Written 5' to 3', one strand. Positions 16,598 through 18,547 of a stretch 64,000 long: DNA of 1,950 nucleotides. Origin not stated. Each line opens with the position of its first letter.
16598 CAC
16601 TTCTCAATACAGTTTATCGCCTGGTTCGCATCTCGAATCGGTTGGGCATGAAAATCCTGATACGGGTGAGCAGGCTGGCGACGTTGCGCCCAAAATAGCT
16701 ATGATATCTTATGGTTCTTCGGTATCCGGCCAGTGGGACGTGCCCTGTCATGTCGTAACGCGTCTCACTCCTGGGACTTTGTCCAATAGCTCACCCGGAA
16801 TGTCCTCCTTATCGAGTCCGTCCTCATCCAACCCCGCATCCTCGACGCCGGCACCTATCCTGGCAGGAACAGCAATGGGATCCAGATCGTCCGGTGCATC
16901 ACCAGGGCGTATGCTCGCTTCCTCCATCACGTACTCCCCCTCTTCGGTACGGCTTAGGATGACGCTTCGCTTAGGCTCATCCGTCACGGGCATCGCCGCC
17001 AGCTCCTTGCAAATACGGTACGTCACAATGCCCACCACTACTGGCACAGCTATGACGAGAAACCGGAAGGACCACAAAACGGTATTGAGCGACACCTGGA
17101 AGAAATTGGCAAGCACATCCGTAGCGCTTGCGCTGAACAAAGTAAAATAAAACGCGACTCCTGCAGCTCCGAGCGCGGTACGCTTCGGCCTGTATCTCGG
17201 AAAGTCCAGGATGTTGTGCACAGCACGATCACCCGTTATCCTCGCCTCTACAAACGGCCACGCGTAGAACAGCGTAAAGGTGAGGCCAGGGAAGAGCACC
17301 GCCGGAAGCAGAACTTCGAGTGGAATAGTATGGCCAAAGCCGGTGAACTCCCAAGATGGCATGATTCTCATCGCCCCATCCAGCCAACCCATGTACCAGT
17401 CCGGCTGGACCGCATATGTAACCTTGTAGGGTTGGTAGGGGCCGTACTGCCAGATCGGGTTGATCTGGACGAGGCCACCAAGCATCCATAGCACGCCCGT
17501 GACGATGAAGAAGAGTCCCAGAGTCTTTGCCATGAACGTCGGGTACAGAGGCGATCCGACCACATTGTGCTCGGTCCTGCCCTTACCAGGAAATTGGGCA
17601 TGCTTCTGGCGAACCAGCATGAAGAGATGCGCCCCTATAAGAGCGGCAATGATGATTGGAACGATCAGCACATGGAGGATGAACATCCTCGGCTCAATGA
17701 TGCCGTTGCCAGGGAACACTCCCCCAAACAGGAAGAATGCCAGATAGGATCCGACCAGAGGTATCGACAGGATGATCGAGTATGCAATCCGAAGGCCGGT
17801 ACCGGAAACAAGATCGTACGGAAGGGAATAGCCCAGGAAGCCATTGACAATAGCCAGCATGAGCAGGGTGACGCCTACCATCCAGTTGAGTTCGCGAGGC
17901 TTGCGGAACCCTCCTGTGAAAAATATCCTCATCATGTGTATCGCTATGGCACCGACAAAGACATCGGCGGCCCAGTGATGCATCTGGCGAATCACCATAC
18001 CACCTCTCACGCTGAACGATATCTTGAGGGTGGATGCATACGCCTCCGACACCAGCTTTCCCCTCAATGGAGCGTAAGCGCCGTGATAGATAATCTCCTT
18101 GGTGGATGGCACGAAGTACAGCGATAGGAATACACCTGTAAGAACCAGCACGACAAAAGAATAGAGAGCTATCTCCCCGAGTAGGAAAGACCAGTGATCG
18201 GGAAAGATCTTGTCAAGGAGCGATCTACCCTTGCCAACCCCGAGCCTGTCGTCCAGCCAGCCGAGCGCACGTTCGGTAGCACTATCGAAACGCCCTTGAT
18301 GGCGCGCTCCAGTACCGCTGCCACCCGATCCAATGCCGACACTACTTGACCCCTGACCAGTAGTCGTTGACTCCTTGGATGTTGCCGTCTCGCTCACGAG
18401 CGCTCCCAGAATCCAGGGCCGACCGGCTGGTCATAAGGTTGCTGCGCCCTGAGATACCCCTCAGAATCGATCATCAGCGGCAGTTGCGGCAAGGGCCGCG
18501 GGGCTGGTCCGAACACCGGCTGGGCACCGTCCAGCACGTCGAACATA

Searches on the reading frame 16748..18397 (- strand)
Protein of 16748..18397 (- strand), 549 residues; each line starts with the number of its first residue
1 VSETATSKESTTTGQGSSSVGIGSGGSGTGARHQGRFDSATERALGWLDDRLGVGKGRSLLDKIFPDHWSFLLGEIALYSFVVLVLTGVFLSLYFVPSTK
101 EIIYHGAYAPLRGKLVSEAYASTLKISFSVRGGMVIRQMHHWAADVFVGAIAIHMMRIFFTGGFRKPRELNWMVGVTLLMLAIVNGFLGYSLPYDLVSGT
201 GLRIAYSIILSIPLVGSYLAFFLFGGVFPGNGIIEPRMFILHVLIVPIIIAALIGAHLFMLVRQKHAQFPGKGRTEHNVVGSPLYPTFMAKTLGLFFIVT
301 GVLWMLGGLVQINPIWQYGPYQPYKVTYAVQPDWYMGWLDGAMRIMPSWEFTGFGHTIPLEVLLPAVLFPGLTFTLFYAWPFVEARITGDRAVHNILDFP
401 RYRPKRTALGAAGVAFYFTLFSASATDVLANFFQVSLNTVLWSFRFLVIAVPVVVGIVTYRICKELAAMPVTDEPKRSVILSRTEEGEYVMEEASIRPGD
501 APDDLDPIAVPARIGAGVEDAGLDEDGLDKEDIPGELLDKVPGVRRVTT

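Call 47: search_protein_families(library=pfam, proteins=[window:16748-18397:-], max_evalue=0.00001)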
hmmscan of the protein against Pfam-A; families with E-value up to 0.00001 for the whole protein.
window:16748-18397:- (549 aa): 2 families
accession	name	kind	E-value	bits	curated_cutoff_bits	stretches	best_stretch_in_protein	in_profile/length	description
PF13631.11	Cytochrom_B_N_2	-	1.7e-59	201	27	1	146-320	2-169/169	Cytochrome b(N-terminal)/b6/petB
PF00033.24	Cytochrome_B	-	8.2e-28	98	27.2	1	71-263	14-187/189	Cytochrome b/b6/petB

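Call 48: find_homologous_proteins(query=window:16748-18397:-, max_evalue=1e-220)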
Query window:16748-18397:- (549 aa): 118 proteins with E <= 1e-220 among 8000 candidates.
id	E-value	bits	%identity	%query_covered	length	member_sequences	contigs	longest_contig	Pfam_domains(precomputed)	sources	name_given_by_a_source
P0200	0.0e+0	1013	85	93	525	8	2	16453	PF00033.25,PF13631.12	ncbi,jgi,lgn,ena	jgi:ubiquinol-cytochrome c reductase cytochrome b subunit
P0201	0.0e+0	1012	85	94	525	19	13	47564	PF00033.25,PF13631.12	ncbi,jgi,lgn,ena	jgi:ubiquinol-cytochrome c reductase cytochrome b subunit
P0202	2.2e-253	860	74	92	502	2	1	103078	PF00033.25,PF13631.12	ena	-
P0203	1.4e-250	851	74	92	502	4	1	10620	PF00033.25,PF13631.12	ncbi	ncbi:MAG: cytochrome bc1 complex cytochrome b subunit [Acidimicrobiales bacterium]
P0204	8.6e-248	842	73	91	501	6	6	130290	PF00033.25,PF13631.12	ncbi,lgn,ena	-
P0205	2.0e-241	821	74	86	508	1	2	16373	PF00033.25,PF13631.12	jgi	jgi:ubiquinol-cytochrome c reductase cytochrome b subunit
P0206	2.9e-241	820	69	96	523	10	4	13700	PF00033.25,PF13631.12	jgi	jgi:ubiquinol-cytochrome c reductase cytochrome b subunit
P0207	1.4e-240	818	71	90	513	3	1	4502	PF00033.25,PF13631.12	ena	-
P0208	2.0e-240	817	70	93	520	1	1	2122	PF00033.25,PF13631.12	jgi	jgi:ubiquinol-cytochrome c reductase cytochrome b subunit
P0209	3.6e-238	810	69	93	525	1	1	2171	PF00033.25,PF13631.12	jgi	-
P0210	3.9e-238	810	73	86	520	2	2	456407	PF00033.25,PF13631.12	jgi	-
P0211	9.9e-238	809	69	93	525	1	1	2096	PF00033.25,PF13631.12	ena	-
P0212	1.9e-237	808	71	89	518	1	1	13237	PF00033.25,PF13631.12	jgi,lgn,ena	-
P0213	2.8e-237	807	67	93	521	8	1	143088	PF00033.25,PF13631.12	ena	-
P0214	3.4e-237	807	69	92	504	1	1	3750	PF00033.25,PF13631.12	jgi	jgi:ubiquinol-cytochrome c reductase cytochrome b subunit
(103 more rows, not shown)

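Call 49: find_encoding_contigs(protein=P0201, flank=10000, max_places=4)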
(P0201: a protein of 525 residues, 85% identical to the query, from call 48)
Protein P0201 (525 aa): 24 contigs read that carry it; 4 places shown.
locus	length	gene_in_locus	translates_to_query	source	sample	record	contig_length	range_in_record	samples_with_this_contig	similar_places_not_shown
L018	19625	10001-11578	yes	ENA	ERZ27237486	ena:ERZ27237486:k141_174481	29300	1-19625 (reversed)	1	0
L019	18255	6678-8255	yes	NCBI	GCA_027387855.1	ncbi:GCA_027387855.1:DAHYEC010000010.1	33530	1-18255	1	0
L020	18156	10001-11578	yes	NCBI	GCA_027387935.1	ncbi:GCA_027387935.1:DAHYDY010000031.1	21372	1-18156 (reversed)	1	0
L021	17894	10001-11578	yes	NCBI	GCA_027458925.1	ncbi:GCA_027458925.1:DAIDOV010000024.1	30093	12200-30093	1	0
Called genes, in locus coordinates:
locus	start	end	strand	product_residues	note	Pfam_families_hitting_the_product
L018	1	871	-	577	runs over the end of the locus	-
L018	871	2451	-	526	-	PF01266:DAO (faint), PF01593:Amino_oxidase, PF13450:NAD_binding_8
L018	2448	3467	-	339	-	PF00762:Ferrochelatase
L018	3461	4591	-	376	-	PF01208:URO-D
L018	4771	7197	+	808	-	PF00580:UvrD-helicase (faint), PF01443:Viral_helicase1 (faint), PF13245:AAA_19 (faint), PF13538:UvrD_C_2 (weak)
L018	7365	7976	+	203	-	PF00510:COX3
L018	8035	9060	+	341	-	PF00034:Cytochrom_C (weak), PF13442:Cytochrome_CBB3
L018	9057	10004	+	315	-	PF19297:QcrA_N, PF00355:Rieske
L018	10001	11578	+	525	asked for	PF00033:Cytochrome_B, PF13631:Cytochrom_B_N_2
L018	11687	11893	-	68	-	-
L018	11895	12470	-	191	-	-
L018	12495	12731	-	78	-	-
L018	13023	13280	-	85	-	-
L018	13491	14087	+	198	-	PF05724:TPMT (weak), PF01209:Ubie_methyltran (weak), PF13489:Methyltransf_23, PF03848:TehB, PF08241:Methyltransf_11, PF08242:Methyltransf_12, PF13649:Methyltransf_25, PF13847:Methyltransf_31, +1 more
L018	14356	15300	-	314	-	-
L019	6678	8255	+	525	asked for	PF00033:Cytochrome_B, PF13631:Cytochrom_B_N_2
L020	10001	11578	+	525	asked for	PF00033:Cytochrome_B, PF13631:Cytochrom_B_N_2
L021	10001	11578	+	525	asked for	PF00033:Cytochrome_B, PF13631:Cytochrom_B_N_2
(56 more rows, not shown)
